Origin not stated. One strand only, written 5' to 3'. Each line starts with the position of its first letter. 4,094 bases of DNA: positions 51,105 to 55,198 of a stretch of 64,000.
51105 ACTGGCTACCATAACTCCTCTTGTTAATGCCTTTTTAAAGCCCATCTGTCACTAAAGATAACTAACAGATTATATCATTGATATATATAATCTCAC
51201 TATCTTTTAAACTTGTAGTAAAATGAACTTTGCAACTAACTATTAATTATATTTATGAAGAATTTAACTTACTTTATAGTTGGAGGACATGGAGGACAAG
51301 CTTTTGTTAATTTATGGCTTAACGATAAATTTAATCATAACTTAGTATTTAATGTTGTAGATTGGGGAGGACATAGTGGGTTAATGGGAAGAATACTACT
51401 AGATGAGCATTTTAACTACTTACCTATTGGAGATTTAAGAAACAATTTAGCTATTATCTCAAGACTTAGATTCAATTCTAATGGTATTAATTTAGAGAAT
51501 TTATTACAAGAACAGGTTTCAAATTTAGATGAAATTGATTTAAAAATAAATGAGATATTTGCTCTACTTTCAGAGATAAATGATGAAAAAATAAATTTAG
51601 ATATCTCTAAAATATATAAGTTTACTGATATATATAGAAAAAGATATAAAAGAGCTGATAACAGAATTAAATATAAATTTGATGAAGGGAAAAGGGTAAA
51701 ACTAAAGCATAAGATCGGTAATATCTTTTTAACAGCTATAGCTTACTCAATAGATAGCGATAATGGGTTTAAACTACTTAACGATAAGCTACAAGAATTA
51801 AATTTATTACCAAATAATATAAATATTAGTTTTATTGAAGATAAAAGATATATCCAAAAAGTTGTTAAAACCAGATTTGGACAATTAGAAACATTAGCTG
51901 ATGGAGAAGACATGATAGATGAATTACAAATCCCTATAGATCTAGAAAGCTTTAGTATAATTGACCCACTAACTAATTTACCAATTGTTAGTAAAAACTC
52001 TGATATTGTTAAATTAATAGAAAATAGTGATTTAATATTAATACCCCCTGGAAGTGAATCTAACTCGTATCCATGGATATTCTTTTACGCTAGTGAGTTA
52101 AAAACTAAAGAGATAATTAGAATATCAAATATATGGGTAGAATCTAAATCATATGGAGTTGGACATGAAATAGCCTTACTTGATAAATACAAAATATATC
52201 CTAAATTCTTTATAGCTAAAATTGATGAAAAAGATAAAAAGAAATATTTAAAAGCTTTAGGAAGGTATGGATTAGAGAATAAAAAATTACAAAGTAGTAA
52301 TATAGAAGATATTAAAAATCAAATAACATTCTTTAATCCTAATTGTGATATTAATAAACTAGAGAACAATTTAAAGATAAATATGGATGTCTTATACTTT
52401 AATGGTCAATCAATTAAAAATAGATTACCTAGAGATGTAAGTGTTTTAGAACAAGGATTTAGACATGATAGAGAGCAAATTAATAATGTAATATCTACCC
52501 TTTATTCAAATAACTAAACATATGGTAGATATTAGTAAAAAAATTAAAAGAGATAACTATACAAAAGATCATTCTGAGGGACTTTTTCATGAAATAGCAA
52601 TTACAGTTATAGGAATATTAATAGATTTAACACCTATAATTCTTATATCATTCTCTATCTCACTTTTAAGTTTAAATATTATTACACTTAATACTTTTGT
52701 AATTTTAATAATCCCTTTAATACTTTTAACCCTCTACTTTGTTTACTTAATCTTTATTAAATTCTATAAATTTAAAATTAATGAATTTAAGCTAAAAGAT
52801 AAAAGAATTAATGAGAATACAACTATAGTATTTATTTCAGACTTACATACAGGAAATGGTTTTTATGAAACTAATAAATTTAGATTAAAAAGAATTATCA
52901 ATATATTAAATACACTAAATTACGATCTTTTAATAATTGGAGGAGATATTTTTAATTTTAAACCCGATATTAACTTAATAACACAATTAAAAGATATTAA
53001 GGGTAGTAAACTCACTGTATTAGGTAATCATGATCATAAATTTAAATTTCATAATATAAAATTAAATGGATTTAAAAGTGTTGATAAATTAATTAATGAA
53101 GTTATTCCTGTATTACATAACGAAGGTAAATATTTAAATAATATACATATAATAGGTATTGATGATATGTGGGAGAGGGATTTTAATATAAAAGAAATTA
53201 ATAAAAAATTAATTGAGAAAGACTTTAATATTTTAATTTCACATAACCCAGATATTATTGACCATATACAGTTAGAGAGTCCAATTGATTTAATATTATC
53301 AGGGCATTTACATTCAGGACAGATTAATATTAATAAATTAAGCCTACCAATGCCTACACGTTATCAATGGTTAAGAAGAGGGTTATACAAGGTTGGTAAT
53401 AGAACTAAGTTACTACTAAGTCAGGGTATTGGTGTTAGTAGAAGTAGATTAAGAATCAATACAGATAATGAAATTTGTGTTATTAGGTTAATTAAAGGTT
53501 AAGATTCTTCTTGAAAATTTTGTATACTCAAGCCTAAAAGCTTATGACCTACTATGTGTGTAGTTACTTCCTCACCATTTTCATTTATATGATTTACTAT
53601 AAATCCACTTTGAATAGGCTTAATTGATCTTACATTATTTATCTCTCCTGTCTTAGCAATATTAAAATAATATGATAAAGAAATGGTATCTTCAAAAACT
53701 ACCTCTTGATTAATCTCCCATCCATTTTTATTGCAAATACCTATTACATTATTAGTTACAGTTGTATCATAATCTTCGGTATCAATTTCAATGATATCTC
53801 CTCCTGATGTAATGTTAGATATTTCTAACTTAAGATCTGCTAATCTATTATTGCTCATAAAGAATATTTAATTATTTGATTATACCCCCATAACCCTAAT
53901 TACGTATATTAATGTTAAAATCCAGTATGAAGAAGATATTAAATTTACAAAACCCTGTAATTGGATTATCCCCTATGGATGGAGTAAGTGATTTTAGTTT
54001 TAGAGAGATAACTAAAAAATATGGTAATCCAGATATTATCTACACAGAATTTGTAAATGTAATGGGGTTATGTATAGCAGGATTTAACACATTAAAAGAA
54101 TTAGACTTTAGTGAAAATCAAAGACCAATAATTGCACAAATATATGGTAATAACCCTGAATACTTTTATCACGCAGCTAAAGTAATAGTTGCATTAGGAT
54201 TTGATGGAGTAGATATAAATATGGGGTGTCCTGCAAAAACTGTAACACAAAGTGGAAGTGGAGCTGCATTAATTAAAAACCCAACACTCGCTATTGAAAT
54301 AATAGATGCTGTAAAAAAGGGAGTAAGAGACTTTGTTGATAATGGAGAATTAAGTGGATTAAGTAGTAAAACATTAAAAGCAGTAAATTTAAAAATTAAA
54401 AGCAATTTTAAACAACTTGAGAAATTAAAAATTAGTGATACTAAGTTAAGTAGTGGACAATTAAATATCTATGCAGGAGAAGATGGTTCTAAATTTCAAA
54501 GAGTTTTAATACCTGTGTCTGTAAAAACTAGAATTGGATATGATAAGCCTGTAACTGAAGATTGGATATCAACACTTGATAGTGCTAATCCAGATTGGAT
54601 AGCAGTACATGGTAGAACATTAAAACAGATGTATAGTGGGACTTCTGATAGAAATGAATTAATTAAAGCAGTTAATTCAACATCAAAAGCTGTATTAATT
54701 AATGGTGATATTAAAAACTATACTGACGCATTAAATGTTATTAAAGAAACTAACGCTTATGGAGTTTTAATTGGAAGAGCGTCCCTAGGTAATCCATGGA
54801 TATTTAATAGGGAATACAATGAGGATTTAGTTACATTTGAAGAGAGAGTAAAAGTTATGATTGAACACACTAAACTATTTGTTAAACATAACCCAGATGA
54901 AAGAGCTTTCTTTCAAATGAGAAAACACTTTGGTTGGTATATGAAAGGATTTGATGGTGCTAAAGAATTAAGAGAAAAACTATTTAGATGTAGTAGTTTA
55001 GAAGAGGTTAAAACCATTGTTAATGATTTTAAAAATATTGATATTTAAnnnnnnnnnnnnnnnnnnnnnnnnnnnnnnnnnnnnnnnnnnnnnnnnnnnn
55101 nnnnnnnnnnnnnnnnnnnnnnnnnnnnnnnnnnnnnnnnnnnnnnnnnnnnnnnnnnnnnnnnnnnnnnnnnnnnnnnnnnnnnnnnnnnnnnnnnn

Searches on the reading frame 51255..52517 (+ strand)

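Call 32: search_protein_families(library=pfam, proteins=[window:51255-52517:+], max_evalue=0.01)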
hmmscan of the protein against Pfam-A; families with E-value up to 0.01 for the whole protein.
window:51255-52517:+ (420 aa): 1 family
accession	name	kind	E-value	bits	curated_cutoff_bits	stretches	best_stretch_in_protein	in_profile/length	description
PF01933.23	CofD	-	6.5e-06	26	30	1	7-267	3-185/290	2-phospho-L-lactate transferase CofD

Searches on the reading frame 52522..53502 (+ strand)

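Call 28: search_protein_families(library=pfam, proteins=[window:52522-53502:+], max_evalue=0.01)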
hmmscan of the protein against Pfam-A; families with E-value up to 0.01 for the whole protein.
window:52522-53502:+ (326 aa): 2 families
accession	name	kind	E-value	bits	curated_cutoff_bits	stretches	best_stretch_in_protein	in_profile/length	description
PF00149.33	Metallophos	-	7.9e-13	49.7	21.5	1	101-265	2-190/191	Calcineurin-like phosphoesterase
PF12850.12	Metallophos_2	-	7.9e-06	26.4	27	1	102-203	3-91/154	Calcineurin-like phosphoesterase superfamily domain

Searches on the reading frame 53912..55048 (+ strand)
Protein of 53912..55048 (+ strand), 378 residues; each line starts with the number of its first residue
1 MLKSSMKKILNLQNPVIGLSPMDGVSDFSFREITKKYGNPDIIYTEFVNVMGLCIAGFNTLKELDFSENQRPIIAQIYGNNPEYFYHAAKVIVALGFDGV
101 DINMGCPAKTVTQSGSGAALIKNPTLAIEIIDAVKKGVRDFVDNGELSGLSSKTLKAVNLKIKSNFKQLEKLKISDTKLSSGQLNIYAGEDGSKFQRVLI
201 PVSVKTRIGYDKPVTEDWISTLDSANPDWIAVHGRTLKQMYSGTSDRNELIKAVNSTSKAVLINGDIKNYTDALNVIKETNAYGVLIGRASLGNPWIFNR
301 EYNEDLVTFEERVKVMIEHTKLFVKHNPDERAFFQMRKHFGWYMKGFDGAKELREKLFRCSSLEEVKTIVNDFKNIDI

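Call 28: search_protein_families(library=pfam, proteins=[window:53912-55048:+], max_evalue=0.01)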
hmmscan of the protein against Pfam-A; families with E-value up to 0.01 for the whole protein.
window:53912-55048:+ (378 aa): 1 family
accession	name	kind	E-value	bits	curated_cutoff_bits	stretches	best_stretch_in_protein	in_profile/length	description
PF01207.24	Dus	-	2.5e-63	214.5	20.4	2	198-371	121-303/311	Dihydrouridine synthase (Dus)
